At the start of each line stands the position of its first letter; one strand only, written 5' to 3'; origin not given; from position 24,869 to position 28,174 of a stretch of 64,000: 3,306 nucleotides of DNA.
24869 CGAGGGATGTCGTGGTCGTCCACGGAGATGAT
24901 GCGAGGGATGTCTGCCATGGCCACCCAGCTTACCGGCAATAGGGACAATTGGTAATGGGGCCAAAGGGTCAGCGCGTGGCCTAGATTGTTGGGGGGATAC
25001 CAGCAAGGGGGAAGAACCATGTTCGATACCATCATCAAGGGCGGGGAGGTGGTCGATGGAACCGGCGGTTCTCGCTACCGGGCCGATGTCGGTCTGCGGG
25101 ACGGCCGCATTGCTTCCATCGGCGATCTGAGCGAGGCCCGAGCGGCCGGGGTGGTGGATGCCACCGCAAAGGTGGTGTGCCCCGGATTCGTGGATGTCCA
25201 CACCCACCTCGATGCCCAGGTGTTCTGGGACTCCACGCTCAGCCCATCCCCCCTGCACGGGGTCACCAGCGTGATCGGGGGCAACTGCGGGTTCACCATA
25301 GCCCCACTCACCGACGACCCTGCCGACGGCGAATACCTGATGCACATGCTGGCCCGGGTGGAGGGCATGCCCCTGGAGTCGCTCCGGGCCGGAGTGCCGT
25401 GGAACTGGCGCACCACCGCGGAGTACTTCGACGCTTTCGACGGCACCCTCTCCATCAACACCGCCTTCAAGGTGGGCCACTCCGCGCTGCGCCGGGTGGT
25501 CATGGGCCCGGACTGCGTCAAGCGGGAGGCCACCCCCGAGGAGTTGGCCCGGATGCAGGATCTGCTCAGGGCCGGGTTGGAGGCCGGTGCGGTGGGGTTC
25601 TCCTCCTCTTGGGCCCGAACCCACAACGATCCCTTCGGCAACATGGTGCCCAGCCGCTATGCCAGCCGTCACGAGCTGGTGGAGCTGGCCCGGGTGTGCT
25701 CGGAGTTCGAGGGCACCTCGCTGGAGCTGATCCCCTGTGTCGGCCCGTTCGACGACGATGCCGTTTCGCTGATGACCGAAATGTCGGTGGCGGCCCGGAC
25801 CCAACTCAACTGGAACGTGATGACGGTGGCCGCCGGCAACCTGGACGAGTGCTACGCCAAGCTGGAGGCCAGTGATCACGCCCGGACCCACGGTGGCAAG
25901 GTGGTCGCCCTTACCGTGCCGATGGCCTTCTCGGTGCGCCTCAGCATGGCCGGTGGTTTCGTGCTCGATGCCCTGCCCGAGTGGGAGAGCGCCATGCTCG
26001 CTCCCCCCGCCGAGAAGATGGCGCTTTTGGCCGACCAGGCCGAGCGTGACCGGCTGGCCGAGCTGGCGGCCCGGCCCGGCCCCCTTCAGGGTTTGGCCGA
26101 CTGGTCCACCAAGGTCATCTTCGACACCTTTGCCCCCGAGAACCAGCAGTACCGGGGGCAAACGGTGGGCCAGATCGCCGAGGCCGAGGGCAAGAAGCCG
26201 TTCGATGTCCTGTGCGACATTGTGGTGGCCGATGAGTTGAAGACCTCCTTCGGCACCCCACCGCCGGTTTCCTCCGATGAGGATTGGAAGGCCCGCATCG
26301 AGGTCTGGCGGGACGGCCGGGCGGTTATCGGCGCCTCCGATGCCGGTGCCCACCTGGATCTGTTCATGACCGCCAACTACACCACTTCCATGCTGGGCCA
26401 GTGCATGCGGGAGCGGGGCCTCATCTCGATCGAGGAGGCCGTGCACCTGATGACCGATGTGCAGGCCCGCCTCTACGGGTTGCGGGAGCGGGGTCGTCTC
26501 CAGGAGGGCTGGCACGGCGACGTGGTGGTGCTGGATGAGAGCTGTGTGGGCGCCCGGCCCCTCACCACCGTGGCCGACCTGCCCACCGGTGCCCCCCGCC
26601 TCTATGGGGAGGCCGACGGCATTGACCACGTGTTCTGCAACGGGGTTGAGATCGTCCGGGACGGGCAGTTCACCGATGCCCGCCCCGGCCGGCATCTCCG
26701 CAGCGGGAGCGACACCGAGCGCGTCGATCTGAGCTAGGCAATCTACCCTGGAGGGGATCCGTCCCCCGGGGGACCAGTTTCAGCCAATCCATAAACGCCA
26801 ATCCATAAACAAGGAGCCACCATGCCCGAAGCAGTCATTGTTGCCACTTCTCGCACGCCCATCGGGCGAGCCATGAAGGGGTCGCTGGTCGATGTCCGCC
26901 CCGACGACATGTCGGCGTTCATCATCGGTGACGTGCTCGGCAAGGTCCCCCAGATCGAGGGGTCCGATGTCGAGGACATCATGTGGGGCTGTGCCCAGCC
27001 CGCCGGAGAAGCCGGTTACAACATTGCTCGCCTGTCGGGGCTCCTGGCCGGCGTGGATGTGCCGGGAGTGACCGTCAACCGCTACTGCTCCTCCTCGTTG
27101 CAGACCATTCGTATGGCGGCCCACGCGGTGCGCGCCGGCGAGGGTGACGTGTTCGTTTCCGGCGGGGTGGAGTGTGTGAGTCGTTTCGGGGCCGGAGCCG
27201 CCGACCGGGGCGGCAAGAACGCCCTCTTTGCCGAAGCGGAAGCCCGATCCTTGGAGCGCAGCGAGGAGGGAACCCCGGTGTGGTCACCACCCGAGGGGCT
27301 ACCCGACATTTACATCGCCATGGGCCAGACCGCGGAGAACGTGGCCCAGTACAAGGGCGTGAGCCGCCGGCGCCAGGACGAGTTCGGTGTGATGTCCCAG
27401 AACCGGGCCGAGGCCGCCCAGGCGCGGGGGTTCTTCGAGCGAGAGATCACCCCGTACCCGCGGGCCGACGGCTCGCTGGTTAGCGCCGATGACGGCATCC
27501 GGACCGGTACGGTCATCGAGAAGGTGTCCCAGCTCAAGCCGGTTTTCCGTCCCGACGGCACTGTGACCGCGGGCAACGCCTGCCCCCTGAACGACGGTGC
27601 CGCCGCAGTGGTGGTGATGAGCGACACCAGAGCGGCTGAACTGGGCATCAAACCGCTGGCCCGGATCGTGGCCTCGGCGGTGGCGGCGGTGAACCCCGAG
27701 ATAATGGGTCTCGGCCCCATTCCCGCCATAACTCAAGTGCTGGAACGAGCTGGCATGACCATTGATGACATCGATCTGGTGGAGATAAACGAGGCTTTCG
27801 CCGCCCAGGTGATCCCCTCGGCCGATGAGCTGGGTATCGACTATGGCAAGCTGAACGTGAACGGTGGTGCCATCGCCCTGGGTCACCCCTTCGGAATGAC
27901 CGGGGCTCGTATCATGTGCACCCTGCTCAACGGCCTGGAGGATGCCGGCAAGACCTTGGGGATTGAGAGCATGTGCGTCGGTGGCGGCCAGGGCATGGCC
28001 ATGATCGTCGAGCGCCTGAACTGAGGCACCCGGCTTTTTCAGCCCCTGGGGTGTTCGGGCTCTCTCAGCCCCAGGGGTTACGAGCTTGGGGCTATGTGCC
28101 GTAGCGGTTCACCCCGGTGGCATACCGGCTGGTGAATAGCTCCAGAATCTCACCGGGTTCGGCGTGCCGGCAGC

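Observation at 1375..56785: More than 30 locus-specific tandem duplications sitting on gene boundaries (MIRU-like architecture without a shared repeat family)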

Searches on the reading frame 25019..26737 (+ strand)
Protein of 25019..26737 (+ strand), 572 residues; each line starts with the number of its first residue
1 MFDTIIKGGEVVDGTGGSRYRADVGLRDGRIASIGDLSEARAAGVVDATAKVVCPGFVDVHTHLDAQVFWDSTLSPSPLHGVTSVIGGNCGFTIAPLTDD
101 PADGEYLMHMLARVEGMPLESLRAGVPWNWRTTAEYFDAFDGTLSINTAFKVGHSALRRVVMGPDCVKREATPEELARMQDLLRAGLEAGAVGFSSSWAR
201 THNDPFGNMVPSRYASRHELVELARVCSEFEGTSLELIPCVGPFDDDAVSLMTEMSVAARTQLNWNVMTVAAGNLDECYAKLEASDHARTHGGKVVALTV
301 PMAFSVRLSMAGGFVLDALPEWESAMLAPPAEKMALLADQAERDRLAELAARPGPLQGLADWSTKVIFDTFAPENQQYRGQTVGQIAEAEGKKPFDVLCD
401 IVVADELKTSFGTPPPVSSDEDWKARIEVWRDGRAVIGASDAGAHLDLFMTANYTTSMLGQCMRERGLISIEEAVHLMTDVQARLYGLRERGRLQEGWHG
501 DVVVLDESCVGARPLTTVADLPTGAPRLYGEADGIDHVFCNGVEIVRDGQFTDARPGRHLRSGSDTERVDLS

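Call 33: find_encoding_contigs(protein=window:25019-26737:+, flank=10000, max_places=4)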
Protein window:25019-26737:+ (572 aa): 2 contigs read that carry it; 1 place shown.
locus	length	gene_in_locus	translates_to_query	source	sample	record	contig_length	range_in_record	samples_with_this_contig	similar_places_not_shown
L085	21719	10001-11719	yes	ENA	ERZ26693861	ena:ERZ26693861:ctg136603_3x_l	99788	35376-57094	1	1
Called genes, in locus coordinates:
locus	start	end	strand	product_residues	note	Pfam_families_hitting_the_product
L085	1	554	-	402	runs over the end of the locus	PF05721:PhyH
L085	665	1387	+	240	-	PF00293:NUDIX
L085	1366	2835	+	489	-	-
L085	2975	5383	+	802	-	PF00122:E1-E2_ATPase, PF00702:Hydrolase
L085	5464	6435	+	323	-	PF00296:Bac_luciferase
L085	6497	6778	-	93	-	PF00578:AhpC-TSA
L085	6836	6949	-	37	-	PF00578:AhpC-TSA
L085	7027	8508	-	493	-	PF00171:Aldedh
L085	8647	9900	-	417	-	PF04909:Amidohydro_2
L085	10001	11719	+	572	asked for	PF01979:Amidohydro_1 (faint), PF07969:Amidohydro_3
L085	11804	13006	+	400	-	PF00108:Thiolase_N, PF00109:ketoacyl-synt (faint), PF02803:Thiolase_C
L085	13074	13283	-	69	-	PF10262:Rdx (weak)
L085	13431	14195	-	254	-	PF04909:Amidohydro_2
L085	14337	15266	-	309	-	PF00135:COesterase (weak), PF20434:BD-FAE, PF07859:Abhydrolase_3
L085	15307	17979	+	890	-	PF02515:CoA_transf_3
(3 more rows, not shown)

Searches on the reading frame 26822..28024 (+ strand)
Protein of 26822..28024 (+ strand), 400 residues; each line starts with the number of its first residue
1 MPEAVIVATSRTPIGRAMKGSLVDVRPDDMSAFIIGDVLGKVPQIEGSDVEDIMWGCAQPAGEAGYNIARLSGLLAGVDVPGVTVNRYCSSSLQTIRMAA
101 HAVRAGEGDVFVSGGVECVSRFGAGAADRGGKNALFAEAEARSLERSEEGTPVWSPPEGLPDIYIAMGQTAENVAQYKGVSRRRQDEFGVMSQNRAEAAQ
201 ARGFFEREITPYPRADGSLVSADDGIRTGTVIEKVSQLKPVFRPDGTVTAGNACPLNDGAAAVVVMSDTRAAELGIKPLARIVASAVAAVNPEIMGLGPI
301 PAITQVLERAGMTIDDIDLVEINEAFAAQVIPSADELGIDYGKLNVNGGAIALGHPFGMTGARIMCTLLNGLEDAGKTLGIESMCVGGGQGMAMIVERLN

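Call 43: find_homologous_proteins(query=window:26822-28024:+, max_evalue=1e-120)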
Query window:26822-28024:+ (400 aa): 7983 proteins with E <= 1e-120 among 8000 candidates; the best 120 are listed.
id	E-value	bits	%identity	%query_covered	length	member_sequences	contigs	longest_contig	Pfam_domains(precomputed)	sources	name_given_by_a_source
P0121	3.1e-257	871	100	100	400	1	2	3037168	PF02803.25,PF00109.33,PF00108.30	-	-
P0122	4.2e-238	808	93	100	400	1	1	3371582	PF02803.25,PF00108.30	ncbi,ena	-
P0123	4.6e-237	804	93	100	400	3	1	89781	PF02803.25,PF00108.30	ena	-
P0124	2.0e-236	802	92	100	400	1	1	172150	PF02803.25,PF00109.33,PF00108.30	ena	-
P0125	9.0e-236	800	93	100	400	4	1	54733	PF02803.25,PF00108.30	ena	-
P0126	1.2e-235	800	92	100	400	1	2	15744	PF02803.25,PF00109.33,PF00108.30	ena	-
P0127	6.3e-235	797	92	100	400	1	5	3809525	PF02803.25,PF00109.33,PF00108.30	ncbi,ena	-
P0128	7.9e-235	797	92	100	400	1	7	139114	PF02803.25,PF00109.33,PF00108.30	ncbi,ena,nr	ncbi:MAG: acetyl-CoA C-acetyltransferase [Acidimicrobiia bacterium]|nr:acetyl-CoA C-acetyltransferas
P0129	8.7e-235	797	92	100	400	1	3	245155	PF02803.25,PF00109.33,PF00108.30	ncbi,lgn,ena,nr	ncbi:MAG: acetyl-CoA C-acetyltransferase [bacterium]|nr:acetyl-CoA C-acetyltransferase [bacterium]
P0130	1.1e-234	797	92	100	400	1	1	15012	PF02803.25,PF00109.33,PF00108.30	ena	-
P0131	1.2e-234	796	92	100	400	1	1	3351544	PF02803.25,PF00109.33,PF00108.30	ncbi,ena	-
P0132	2.1e-234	796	91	100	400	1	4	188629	PF02803.25,PF00109.33,PF00108.30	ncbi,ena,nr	ncbi:MAG: acetyl-CoA C-acetyltransferase [Acidimicrobiia bacterium]|nr:acetyl-CoA C-acetyltransferas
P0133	2.2e-234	796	92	100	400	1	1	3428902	PF02803.25,PF00109.33,PF00108.30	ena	-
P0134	2.4e-234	795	91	100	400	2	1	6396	PF02803.25,PF00109.33,PF00108.30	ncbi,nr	ncbi:MAG: acetyl-CoA C-acetyltransferase [Acidimicrobiia bacterium]|nr:acetyl-CoA C-acetyltransferas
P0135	2.6e-234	795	91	100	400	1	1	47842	PF02803.25,PF00109.33,PF00108.30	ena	-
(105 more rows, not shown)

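Call 44: find_encoding_contigs(protein=P0122, flank=10000, max_places=1)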
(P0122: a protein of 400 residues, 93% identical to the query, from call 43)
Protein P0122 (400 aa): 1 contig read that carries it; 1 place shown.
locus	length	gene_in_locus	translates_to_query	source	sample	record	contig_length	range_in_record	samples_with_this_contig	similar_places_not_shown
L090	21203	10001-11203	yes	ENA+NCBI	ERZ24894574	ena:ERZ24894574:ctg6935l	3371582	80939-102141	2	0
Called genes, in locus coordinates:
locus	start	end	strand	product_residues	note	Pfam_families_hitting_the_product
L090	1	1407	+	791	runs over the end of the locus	PF00122:E1-E2_ATPase, PF00702:Hydrolase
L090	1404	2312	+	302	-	PF00378:ECH_1, PF16113:ECH_2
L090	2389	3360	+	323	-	PF00296:Bac_luciferase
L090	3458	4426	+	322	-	PF08240:ADH_N, PF00107:ADH_zinc_N (weak), PF13602:ADH_zinc_N_2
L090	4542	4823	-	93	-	PF00578:AhpC-TSA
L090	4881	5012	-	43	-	PF00578:AhpC-TSA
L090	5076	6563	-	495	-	PF00171:Aldedh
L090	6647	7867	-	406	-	PF04909:Amidohydro_2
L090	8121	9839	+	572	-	PF01979:Amidohydro_1 (faint), PF07969:Amidohydro_3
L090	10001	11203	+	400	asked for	PF00108:Thiolase_N, PF02803:Thiolase_C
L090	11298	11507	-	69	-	PF10262:Rdx (weak)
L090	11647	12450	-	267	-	PF04909:Amidohydro_2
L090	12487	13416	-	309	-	PF00135:COesterase, PF20434:BD-FAE, PF07859:Abhydrolase_3, PF00326:Peptidase_S9 (faint)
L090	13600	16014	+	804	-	PF02515:CoA_transf_3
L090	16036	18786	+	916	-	PF04313:HSDR_N (faint), PF00270:DEAD, PF04851:ResIII, PF18766:SWI2_SNF2, PF08463:EcoEI_R_C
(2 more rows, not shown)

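Call 45: find_encoding_contigs(protein=P0123, flank=10000, max_places=1)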
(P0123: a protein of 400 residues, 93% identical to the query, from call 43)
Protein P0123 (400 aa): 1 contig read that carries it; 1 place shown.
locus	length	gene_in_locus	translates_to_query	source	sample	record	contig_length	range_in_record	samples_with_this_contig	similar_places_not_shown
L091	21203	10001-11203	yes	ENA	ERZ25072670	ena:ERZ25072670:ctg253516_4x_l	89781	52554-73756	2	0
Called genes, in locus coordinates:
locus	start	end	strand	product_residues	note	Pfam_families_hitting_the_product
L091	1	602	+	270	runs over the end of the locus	PF00106:adh_short, PF08659:KR, PF13561:adh_short_C2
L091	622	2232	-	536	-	PF00355:Rieske, PF01645:Glu_synthase, PF01070:FMN_dh (weak)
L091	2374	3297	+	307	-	PF08240:ADH_N, PF00107:ADH_zinc_N (weak), PF13602:ADH_zinc_N_2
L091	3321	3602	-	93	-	PF00578:AhpC-TSA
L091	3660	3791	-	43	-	PF00578:AhpC-TSA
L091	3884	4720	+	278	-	PF00106:adh_short, PF08659:KR (weak), PF13561:adh_short_C2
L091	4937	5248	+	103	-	-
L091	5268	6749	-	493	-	PF00171:Aldedh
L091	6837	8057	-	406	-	PF04909:Amidohydro_2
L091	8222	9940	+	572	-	PF01979:Amidohydro_1 (faint), PF07969:Amidohydro_3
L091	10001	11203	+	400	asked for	PF00108:Thiolase_N, PF02803:Thiolase_C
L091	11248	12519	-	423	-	PF00067:p450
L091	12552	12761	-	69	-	PF10262:Rdx (weak)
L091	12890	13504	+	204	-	PF14512:TM1586_NiRdase (faint), PF00881:Nitroreductase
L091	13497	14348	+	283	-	PF00378:ECH_1, PF16113:ECH_2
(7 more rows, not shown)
